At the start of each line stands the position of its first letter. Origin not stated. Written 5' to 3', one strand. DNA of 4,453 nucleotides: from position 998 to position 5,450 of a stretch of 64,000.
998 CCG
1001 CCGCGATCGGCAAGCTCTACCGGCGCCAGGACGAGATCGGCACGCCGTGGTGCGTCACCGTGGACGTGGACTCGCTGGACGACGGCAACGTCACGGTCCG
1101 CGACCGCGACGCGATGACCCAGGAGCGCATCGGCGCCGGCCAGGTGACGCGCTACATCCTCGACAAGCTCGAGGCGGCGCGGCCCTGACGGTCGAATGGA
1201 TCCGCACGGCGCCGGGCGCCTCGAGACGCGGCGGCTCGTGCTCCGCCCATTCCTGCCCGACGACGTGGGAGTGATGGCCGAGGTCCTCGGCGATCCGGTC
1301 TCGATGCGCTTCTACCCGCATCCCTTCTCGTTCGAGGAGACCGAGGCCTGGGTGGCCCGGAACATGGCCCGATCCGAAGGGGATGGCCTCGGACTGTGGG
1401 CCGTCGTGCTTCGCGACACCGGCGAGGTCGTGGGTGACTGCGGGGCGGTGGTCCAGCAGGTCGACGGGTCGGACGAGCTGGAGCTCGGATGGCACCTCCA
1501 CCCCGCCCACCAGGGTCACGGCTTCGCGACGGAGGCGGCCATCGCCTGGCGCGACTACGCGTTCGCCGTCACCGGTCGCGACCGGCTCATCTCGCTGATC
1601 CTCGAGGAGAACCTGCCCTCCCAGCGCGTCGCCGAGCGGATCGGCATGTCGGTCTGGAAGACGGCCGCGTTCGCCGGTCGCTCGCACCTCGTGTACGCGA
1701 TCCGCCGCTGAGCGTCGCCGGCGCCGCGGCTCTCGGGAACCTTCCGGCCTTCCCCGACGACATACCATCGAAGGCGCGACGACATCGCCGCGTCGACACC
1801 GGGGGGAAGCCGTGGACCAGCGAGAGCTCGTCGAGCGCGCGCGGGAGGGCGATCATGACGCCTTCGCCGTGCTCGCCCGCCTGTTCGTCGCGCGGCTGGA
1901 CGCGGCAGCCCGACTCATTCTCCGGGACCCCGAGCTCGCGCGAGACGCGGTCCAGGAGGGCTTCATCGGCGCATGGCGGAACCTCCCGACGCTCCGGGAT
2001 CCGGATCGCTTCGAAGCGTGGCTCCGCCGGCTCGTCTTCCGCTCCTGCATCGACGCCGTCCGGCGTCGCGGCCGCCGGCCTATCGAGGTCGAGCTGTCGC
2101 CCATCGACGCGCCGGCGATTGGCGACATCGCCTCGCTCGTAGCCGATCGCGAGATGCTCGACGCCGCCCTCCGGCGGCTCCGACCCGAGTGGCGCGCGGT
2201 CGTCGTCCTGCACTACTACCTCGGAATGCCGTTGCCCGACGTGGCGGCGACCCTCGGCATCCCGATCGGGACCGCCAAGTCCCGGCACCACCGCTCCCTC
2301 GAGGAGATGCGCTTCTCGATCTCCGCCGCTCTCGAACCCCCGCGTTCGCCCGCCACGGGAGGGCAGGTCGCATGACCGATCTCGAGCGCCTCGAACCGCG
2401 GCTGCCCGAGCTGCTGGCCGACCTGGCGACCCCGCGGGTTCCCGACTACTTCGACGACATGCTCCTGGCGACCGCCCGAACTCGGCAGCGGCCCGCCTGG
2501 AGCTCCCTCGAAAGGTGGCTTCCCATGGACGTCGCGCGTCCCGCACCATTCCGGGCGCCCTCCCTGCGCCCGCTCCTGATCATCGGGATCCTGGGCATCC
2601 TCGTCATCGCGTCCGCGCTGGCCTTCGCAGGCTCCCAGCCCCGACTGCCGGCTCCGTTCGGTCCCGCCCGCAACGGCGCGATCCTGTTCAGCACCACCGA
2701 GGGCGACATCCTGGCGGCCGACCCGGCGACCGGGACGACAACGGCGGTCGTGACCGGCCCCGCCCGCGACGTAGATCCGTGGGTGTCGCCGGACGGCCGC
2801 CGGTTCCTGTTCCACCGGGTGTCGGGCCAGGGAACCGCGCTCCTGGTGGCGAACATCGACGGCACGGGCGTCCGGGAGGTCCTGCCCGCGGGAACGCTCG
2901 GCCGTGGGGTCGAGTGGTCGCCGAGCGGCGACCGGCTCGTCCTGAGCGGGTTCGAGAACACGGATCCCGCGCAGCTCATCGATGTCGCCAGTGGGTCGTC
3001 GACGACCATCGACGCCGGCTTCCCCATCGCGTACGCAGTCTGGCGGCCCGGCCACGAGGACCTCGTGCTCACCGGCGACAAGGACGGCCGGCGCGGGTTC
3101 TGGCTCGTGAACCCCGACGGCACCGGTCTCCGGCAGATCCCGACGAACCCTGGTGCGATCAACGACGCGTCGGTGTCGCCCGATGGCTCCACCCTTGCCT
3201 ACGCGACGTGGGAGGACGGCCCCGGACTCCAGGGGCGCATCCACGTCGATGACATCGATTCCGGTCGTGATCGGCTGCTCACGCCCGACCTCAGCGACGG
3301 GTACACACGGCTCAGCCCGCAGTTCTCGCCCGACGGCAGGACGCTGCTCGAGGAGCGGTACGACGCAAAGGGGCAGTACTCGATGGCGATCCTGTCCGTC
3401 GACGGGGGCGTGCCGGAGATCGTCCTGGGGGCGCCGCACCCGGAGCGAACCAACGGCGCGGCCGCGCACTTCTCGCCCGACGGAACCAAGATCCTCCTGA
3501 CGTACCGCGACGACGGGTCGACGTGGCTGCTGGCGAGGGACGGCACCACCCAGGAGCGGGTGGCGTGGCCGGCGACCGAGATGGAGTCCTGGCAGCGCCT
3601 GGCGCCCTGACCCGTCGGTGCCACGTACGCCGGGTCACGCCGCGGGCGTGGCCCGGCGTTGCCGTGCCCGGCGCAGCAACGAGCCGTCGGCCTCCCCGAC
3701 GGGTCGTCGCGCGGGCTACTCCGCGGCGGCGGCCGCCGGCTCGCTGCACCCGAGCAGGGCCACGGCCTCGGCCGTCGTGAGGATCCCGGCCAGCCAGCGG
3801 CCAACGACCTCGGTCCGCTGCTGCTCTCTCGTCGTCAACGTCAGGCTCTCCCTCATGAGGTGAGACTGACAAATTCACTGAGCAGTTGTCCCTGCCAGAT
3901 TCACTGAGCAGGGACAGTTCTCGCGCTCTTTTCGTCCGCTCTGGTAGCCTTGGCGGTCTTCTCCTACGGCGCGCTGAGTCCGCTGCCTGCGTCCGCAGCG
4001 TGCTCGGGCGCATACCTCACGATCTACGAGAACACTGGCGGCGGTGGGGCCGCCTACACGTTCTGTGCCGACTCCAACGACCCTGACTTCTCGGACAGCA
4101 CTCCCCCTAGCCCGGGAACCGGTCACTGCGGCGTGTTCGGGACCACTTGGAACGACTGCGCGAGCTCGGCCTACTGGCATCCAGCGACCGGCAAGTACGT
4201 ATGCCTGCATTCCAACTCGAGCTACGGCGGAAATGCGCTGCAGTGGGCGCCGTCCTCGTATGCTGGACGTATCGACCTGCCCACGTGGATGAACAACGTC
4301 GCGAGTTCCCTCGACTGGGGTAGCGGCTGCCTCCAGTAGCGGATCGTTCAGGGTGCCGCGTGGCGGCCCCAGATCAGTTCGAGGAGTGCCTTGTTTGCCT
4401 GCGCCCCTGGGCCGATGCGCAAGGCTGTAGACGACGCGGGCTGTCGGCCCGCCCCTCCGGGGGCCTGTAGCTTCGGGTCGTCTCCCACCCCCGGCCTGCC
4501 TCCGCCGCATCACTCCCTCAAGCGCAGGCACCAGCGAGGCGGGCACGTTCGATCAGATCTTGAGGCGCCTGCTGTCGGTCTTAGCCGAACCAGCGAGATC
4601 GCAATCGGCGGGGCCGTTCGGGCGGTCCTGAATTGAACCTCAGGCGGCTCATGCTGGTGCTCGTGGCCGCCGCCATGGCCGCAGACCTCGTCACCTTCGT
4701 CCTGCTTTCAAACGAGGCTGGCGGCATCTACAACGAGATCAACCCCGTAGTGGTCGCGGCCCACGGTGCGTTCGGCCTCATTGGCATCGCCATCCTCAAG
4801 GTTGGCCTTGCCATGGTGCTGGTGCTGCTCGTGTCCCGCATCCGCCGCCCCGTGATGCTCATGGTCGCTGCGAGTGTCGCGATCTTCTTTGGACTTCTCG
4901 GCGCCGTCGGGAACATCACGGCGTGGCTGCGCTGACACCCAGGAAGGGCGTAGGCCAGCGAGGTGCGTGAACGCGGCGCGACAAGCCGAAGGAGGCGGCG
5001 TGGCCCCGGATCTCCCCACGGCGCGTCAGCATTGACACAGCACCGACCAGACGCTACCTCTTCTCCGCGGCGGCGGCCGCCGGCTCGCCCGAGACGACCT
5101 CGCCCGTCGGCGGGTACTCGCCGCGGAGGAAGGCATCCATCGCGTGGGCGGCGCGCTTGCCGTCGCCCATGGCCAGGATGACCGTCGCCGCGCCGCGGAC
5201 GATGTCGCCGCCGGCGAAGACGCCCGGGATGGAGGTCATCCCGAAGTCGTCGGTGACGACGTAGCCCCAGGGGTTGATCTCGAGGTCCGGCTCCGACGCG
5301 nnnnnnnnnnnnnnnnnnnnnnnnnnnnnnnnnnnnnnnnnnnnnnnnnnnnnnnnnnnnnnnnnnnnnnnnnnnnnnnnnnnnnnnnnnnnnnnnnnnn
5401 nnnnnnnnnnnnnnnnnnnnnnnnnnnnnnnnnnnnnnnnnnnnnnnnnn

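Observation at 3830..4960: Lower-GC islet encoding a Cys-rich secreted protein with no canonical start, preceded by a direct-repeat hairpin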

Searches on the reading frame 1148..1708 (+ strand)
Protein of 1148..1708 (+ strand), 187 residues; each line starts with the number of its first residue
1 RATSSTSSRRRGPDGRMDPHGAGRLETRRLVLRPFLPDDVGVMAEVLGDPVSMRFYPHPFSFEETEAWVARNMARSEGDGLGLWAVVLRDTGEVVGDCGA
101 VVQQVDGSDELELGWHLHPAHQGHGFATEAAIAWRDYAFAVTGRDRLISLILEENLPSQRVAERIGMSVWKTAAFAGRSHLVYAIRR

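Call 84: search_protein_families(library=pfam, proteins=[window:1148-1708:+], max_evalue=0.001)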
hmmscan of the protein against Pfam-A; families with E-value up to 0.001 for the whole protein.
window:1148-1708:+ (187 aa): 2 families
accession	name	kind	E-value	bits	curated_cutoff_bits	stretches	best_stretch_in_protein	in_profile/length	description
PF13302.13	Acetyltransf_3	-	7.8e-36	124.2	25.4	1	29-167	1-137/138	Acetyltransferase (GNAT) domain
PF00583.31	Acetyltransf_1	-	3.6e-08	34.1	20.7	1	58-167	14-116/116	Acetyltransferase (GNAT) family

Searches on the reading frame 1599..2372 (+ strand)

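Call 84: search_protein_families(library=pfam, proteins=[window:1599-2372:+], max_evalue=0.001)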
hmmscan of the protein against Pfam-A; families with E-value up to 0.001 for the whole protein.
window:1599-2372:+ (258 aa): 3 families
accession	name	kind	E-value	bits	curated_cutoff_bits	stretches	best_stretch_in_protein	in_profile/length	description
PF04542.20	Sigma70_r2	-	1.1e-13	51.1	24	1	99-160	8-71/71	Sigma-70 region 2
PF08281.18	Sigma70_r4_2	-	6.1e-12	45.4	25.7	1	184-237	1-54/54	Sigma-70, region 4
PF04545.22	Sigma70_r4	-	6.9e-09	35.5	24.1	1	190-238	1-49/50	Sigma-70, region 4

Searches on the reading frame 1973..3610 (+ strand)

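Call 5: search_protein_families(library=pfam, proteins=[window:1973-3610:+], max_evalue=1)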
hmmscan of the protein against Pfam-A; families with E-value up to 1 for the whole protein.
window:1973-3610:+ (545 aa): 3 families
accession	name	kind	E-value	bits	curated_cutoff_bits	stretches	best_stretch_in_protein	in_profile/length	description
PF07676.18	PD40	-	2.2e-10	40.6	20.9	2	386-411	1-26/38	WD40-like Beta Propeller Repeat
PF25174.1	Beta-prop_THOC3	-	1e-05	25.2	305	1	312-415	7-110/272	THOC3 beta-propeller domain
PF00400.38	WD40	-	0.027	15.5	27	0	392-409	10-27/39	WD domain, G-beta repeat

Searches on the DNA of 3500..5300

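Call 58: search_rna_families(source=window, start=3500, end=5300, threshold=evalue, max_evalue=1)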
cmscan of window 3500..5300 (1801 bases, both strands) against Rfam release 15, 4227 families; matches with E-value up to 1: 1.
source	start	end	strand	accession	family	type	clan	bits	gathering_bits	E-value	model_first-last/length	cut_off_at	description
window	3626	3660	-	RF03929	mir-6579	Gene; miRNA;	-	27.8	47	0.019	1-68/68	no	mir-6579 microRNA precursor family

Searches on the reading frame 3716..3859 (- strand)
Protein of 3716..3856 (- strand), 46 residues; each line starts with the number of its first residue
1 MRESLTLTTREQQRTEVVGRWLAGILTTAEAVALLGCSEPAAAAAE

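Call 5: search_protein_families(library=pfam, proteins=[window:3716-3856:-], max_evalue=1)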
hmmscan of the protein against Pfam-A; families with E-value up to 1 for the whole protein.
window:3716-3856:- (46 aa): 4 families
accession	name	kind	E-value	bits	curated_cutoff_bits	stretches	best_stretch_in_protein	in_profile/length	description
PF13384.12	HTH_23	-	0.016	15.4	24.6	1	9-40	2-32/50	Homeodomain-like domain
PF13518.12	HTH_28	-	0.021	15.4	25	1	13-41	1-28/52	Helix-turn-helix domain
PF25257.1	DUF7858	-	0.028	14.8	27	1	13-43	95-125/170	Family of unknown function (DUF7858)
PF14090.12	HTH_39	-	0.12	12.7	21.3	1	24-42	14-32/70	Winged helix-turn-helix domain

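Call 18: search_protein_families(library=ncbifam, proteins=[window:3716-3856:-], max_evalue=10)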
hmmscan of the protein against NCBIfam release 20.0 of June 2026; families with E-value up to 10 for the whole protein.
window:3716-3856:- (46 aa): 0 families

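Call 38: find_homologous_proteins(query=window:3740-3859:-, max_evalue=10)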
Query seq(40 aa) (40 aa): 2 proteins with E <= 10 among 2 candidates.
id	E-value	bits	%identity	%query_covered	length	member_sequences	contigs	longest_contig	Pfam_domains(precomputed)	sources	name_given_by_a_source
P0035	4.4e-16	73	100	98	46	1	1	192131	-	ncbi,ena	-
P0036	1.5e-12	62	85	98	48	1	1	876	-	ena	-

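Call 40: find_encoding_contigs(protein=P0036, flank=3000, max_places=4)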
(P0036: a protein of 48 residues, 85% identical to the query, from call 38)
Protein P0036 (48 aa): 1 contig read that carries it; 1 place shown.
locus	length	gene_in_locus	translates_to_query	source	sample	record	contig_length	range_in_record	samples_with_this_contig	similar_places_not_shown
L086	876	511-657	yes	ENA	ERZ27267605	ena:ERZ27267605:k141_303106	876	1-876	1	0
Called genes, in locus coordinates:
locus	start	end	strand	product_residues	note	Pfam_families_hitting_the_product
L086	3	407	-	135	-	?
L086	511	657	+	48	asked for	-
